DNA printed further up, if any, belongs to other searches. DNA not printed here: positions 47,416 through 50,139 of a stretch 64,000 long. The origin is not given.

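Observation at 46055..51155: AmmeMemoRadiSam cluster with a fused B-A protein and an embedded 807-aa membrane protein as a candidate fourth component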

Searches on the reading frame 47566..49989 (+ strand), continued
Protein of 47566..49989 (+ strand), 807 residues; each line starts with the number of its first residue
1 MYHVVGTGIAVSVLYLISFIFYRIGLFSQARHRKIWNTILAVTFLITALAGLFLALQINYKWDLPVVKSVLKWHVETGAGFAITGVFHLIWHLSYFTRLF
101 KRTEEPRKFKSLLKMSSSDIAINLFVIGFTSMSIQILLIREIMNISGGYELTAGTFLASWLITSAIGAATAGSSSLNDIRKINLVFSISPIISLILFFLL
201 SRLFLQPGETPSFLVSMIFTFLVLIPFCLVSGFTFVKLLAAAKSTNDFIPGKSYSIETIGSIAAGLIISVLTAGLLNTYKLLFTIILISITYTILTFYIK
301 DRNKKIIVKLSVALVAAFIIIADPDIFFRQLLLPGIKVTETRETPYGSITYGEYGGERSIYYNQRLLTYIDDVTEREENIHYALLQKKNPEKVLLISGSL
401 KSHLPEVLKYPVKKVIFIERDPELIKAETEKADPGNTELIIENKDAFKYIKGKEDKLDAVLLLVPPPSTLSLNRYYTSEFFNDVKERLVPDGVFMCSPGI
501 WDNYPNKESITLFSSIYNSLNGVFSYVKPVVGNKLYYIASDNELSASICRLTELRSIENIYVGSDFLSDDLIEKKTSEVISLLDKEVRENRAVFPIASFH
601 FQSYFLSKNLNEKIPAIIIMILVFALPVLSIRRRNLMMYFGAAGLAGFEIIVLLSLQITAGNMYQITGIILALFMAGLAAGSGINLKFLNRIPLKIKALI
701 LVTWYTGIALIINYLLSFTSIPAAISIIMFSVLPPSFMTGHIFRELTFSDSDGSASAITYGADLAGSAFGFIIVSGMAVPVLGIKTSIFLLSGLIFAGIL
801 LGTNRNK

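Call 74: find_encoding_contigs(protein=P0417, flank=7000, max_places=1)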
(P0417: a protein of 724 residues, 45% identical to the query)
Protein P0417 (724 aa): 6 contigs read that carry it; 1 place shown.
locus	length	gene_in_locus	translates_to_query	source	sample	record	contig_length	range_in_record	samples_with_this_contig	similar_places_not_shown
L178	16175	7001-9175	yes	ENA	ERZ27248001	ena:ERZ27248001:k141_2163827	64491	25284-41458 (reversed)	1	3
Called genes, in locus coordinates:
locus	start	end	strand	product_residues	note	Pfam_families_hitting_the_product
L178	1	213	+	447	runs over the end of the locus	PF03109:ABC1 (faint), PF00069:Pkinase, PF07714:PK_Tyr_Ser-Thr, PF01636:APH (faint)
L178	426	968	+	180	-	-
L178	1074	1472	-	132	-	-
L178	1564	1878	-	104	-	-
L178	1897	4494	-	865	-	PF00069:Pkinase, PF07714:PK_Tyr_Ser-Thr, PF03109:ABC1 (weak), PF13432:TPR_16 (weak), PF14559:TPR_19, PF13414:TPR_11, PF13424:TPR_12, PF00515:TPR_1, +29 more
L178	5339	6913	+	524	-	PF01875:Memo, PF01871:AMMECR1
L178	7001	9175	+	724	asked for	PF01564:Spermine_synth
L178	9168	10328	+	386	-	PF04055:Radical_SAM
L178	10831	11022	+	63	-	-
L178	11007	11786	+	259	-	PF12146:Hydrolase_4, PF00561:Abhydrolase_1, PF12697:Abhydrolase_6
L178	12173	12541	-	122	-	-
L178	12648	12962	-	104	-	-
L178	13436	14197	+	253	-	PF01925:TauE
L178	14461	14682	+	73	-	-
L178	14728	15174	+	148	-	PF07681:DoxX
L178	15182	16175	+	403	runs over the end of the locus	PF02417:Chromate_transp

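Call 75: find_encoding_contigs(protein=P0441, flank=7000, max_places=1)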
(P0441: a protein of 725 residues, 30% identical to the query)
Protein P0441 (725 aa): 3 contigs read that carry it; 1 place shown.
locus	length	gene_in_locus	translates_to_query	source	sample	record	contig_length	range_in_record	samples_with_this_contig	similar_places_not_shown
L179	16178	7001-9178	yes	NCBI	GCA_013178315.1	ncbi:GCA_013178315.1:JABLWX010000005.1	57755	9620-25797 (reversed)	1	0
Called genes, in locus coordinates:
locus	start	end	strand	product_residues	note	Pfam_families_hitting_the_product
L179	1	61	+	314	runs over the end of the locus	PF06574:FAD_syn, PF01687:Flavokinase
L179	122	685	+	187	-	PF00156:Pribosyltran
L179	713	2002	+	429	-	PF01979:Amidohydro_1, PF12890:DHOase, PF07969:Amidohydro_3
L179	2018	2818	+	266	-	PF22935:RM44_endonuclase, PF14622:Ribonucleas_3_3, PF00636:Ribonuclease_3, PF00035:dsrm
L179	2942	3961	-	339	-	PF01594:AI-2E_transport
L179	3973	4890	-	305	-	PF20244:DUF6599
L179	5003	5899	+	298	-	PF04015:DUF362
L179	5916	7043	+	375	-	PF04055:Radical_SAM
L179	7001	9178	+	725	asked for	PF01564:Spermine_synth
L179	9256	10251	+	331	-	PF13103:TonB_2, PF03544:TonB_C (weak)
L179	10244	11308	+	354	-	-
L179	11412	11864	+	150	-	PF07238:PilZ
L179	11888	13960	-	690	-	PF02092:tRNA_synt_2f, PF05746:DALR_1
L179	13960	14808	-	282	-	PF02091:tRNA-synt_2e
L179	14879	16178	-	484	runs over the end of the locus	PF02347:GDC-P, PF00266:Aminotran_5 (weak), PF21478:GcvP2_C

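Call 82: search_protein_families(library=pfam, proteins=[L033:10524-12920:-, L179:5003-5899:+, L179:3973-4890:-, L179:9256-10251:+, L177:991-1662:+, L176:4646-6682:+], max_evalue=0.001)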
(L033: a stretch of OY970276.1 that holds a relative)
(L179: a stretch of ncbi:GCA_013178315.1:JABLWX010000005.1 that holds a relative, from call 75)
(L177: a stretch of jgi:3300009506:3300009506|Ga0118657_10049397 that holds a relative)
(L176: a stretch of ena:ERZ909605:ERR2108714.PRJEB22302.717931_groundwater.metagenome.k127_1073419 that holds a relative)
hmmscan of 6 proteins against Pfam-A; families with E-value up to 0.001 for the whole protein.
L033:10524-12920:- (798 aa): 2 families
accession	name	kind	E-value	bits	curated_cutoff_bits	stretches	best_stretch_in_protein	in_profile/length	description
PF02687.27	FtsX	-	3.9e-26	91.9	25.5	2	678-788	2-117/120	FtsX-like permease C-terminal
PF12704.14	MacB_PCD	-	1.1e-24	88.3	27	2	22-234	3-205/207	MacB-like periplasmic core domain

L179:5003-5899:+ (298 aa): 1 family
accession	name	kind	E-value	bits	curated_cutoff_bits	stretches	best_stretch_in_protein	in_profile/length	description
PF04015.17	DUF362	-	2.5e-16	60.8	24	1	57-250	1-199/200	Domain of unknown function (DUF362)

L179:3973-4890:- (305 aa): 1 family
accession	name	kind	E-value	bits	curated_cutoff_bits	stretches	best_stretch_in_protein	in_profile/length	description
PF20244.3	DUF6599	-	2.7e-50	171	27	1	43-226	2-185/186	Family of unknown function (DUF6599)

L179:9256-10251:+ (331 aa): 2 families
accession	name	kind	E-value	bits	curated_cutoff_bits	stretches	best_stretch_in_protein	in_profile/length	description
PF13103.11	TonB_2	-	4.8e-08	33.5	22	1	241-327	2-85/85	TonB C terminal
PF03544.19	TonB_C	-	2.7e-07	31.4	24.6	1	269-315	18-63/79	Gram-negative bacterial TonB protein C-terminal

L177:991-1662:+ (223 aa): 1 family
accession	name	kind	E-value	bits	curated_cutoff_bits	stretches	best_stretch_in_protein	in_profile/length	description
PF11839.13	Alanine_zipper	-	0.00094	19.9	23.1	0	27-80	1-54/69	Alanine-zipper, major outer membrane lipoprotein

L176:4646-6682:+ (678 aa): 1 family
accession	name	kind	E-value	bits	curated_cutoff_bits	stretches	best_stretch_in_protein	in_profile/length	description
PF18911.6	PKD_4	-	0.00027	21.4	27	0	380-458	5-75/85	PKD domain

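Call 84: find_encoding_contigs(protein=P0440, flank=7000, max_places=1)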
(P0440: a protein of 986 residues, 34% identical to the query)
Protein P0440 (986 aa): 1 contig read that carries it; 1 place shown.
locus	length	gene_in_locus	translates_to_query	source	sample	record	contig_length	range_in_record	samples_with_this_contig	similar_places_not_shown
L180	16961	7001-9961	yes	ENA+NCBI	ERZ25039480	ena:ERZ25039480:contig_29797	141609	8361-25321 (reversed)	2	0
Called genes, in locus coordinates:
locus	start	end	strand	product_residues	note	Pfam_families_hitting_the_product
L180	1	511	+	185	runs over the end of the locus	PF02870:Methyltransf_1N, PF01035:DNA_binding_1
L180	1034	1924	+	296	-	PF00591:Glycos_transf_3, PF07831:PYNP_C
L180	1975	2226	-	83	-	-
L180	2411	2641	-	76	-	-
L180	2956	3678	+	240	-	PF02518:HATPase_c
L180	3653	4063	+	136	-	PF00072:Response_reg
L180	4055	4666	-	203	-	PF01588:tRNA_bind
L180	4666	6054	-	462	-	PF00133:tRNA-synt_1, PF01406:tRNA-synt_1e (faint), PF09334:tRNA-synt_1g, PF00133:tRNA-synt_1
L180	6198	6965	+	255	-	-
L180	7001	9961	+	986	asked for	PF01564:Spermine_synth, PF12801:Fer4_5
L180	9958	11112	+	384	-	PF04055:Radical_SAM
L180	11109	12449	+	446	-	PF01875:Memo, PF01871:AMMECR1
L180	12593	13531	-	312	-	PF27435:TP_0813_N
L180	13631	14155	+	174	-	PF11969:DcpS_C (weak), PF01230:HIT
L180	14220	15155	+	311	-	-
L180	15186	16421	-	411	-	PF00155:Aminotran_1_2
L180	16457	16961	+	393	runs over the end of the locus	PF00069:Pkinase, PF07714:PK_Tyr_Ser-Thr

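Call 85: find_encoding_contigs(protein=P0459, flank=7000, max_places=1)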
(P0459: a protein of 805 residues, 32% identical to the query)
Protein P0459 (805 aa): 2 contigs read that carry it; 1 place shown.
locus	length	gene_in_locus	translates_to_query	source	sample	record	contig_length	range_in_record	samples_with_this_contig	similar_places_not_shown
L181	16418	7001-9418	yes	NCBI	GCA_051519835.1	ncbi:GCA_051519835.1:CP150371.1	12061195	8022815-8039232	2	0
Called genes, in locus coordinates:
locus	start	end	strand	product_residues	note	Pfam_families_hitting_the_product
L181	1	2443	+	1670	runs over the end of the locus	-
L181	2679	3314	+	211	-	PF13302:Acetyltransf_3, PF00583:Acetyltransf_1, PF13508:Acetyltransf_7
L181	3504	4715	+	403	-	PF07690:MFS_1, PF13347:MFS_2 (faint), PF00083:Sugar_tr, PF07690:MFS_1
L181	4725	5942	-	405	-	PF00246:Peptidase_M14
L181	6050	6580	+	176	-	-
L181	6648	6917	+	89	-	-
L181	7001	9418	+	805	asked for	PF01564:Spermine_synth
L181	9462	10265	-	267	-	PF00691:OmpA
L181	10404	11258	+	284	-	-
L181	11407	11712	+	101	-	-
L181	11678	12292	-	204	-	-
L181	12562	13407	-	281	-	PF03618:Kinase-PPPase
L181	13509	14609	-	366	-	PF00226:DnaJ, PF01556:DnaJ_C, PF00684:DnaJ_CXXCXGXG, PF27439:DnaJ_C_2 (weak)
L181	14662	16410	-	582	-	PF00501:AMP-binding, PF13193:AMP-binding_C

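Call 87: search_protein_families(library=ncbifam, proteins=[P0144, P0194, P0229, P0426, P0444, P0459, P0441], max_evalue=0.00001)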
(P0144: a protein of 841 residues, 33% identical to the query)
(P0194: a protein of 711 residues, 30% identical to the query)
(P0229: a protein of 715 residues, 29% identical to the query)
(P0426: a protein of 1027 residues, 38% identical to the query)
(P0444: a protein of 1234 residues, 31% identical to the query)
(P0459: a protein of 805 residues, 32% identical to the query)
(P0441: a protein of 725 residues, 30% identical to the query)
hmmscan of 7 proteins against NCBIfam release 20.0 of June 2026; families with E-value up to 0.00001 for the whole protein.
P0144 (841 aa): 6 families
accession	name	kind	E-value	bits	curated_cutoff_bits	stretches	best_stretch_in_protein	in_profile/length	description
NF002956.0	PRK03612.1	equivalog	5.9e-34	117.4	472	1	146-518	33-416/522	polyamine aminopropyltransferase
NF002010.0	PRK00811.1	equivalog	1.7e-22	80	260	1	381-560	50-229/287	polyamine aminopropyltransferase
TIGR00417.1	speE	equivalog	6e-19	68.3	249.55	1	381-548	44-210/271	spermidine synthase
NF002435.0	PRK01581.1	equivalog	1e-12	47.8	537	1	363-516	104-265/374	polyamine aminopropyltransferase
NF037959.1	MFS_SpdSyn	subfamily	1.4e-10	40.6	40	1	167-552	29-413/480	fused MFS/spermidine synthase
NF003380.0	PRK04457.1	equivalog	6.5e-08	31.9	304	1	433-522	94-183/265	polyamine aminopropyltransferase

P0194 (711 aa): 6 families
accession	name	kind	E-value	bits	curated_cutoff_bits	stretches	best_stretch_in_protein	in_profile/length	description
NF002956.0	PRK03612.1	equivalog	9.7e-45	152.9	472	2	9-419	22-436/522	polyamine aminopropyltransferase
NF002010.0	PRK00811.1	equivalog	6.2e-19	68.3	260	1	267-446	60-239/287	polyamine aminopropyltransferase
NF037959.1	MFS_SpdSyn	subfamily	2e-13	50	40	1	41-426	29-411/480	fused MFS/spermidine synthase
TIGR00417.1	speE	equivalog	6.4e-13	48.6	249.55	1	268-438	55-232/271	spermidine synthase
NF002435.0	PRK01581.1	equivalog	3.2e-10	39.6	537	1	262-392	126-265/374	polyamine aminopropyltransferase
NF003380.0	PRK04457.1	equivalog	2.8e-06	26.6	304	1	284-415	68-200/265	polyamine aminopropyltransferase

P0229 (715 aa): 6 families
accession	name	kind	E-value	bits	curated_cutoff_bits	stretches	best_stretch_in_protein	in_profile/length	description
NF002956.0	PRK03612.1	equivalog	1.1e-41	142.8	472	2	5-396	13-413/522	polyamine aminopropyltransferase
NF002010.0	PRK00811.1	equivalog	1.5e-21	76.9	260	1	243-421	29-213/287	polyamine aminopropyltransferase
TIGR00417.1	speE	equivalog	1.3e-14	54.2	249.55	1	277-398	59-184/271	spermidine synthase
NF002435.0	PRK01581.1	equivalog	2.7e-11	43.2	537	1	268-395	127-263/374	polyamine aminopropyltransferase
NF003380.0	PRK04457.1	equivalog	1.2e-10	40.9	304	1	284-404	63-184/265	polyamine aminopropyltransferase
NF037959.1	MFS_SpdSyn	subfamily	2.4e-07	29.9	40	1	46-431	29-411/480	fused MFS/spermidine synthase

P0426 (1027 aa): 5 families
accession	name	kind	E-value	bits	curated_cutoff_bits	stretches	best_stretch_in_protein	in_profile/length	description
NF002956.0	PRK03612.1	equivalog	2e-35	122.2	472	2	9-395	16-413/522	polyamine aminopropyltransferase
NF002010.0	PRK00811.1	equivalog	4.7e-14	52.3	260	1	263-432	51-225/287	polyamine aminopropyltransferase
TIGR00417.1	speE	equivalog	4.8e-09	35.9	249.55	1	276-411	59-197/271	spermidine synthase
NF002435.0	PRK01581.1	equivalog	1.5e-08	34.1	537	1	277-394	138-263/374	polyamine aminopropyltransferase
NF037959.1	MFS_SpdSyn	subfamily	6.3e-08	31.8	40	0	298-430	284-411/480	fused MFS/spermidine synthase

P0444 (1234 aa): 11 families
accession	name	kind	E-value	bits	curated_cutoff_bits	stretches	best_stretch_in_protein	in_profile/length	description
NF002956.0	PRK03612.1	equivalog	7.7e-37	126.9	472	2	40-434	56-437/522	polyamine aminopropyltransferase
NF002010.0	PRK00811.1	equivalog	1.2e-19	70.7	260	1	238-441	25-220/287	polyamine aminopropyltransferase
NF046105.1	TransRegNosR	equivalog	3.9e-17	61.8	1000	1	1053-1175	490-618/680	transcriptional regulator NosR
TIGR00417.1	speE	equivalog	8.8e-15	54.7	249.55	1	260-440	42-212/271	spermidine synthase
TIGR02163.1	napH_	subfamily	1.8e-14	53.9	213.05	1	1053-1176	72-193/255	NapH/MauN family ferredoxin-type protein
TIGR01947.1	rnfG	subfamily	1.9e-13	50.9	102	1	869-948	91-180/187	RnfABCDGE type electron transport complex subunit G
NF037959.1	MFS_SpdSyn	subfamily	7.2e-12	44.8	40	1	72-440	61-411/480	fused MFS/spermidine synthase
NF007013.0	PRK09477.1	equivalog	9.1e-11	41.4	234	1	1053-1176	95-216/286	quinol dehydrogenase ferredoxin subunit NapH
NF002519.0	PRK01908.1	equivalog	1.1e-08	34.9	178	1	871-951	100-190/209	electron transport complex subunit RsxG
NF002435.0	PRK01581.1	equivalog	2.2e-08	33.6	537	1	283-413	146-272/374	polyamine aminopropyltransferase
NF045876.1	RnfG_DVU2794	exception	5.9e-07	29.2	205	1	862-945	84-171/190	RnfABCDGE type electron transport complex subunit G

P0459 (805 aa): 4 families
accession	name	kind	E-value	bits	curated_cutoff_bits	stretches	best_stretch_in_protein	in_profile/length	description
NF002956.0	PRK03612.1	equivalog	1.5e-34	119.3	472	2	253-683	17-437/522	polyamine aminopropyltransferase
NF037959.1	MFS_SpdSyn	subfamily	1e-31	110.3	40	2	272-691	7-413/480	fused MFS/spermidine synthase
NF002010.0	PRK00811.1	equivalog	2.6e-22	79.4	260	1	531-691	61-221/287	polyamine aminopropyltransferase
TIGR00417.1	speE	equivalog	4e-18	65.6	249.55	1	518-691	42-214/271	spermidine synthase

P0441 (725 aa): 6 families
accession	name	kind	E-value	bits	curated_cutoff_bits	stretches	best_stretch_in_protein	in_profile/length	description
NF002956.0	PRK03612.1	equivalog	3.7e-33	114.7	472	1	48-389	54-414/522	polyamine aminopropyltransferase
NF002010.0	PRK00811.1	equivalog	2e-28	99.5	260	1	266-425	66-221/287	polyamine aminopropyltransferase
TIGR00417.1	speE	equivalog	1.3e-22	80.4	249.55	1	266-400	60-191/271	spermidine synthase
NF002435.0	PRK01581.1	equivalog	7.6e-20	71.3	537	1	233-390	105-266/374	polyamine aminopropyltransferase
NF037959.1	MFS_SpdSyn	subfamily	6.7e-12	44.9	40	1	278-423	275-411/480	fused MFS/spermidine synthase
NF003380.0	PRK04457.1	equivalog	2.8e-07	29.8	304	1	268-396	59-184/265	polyamine aminopropyltransferase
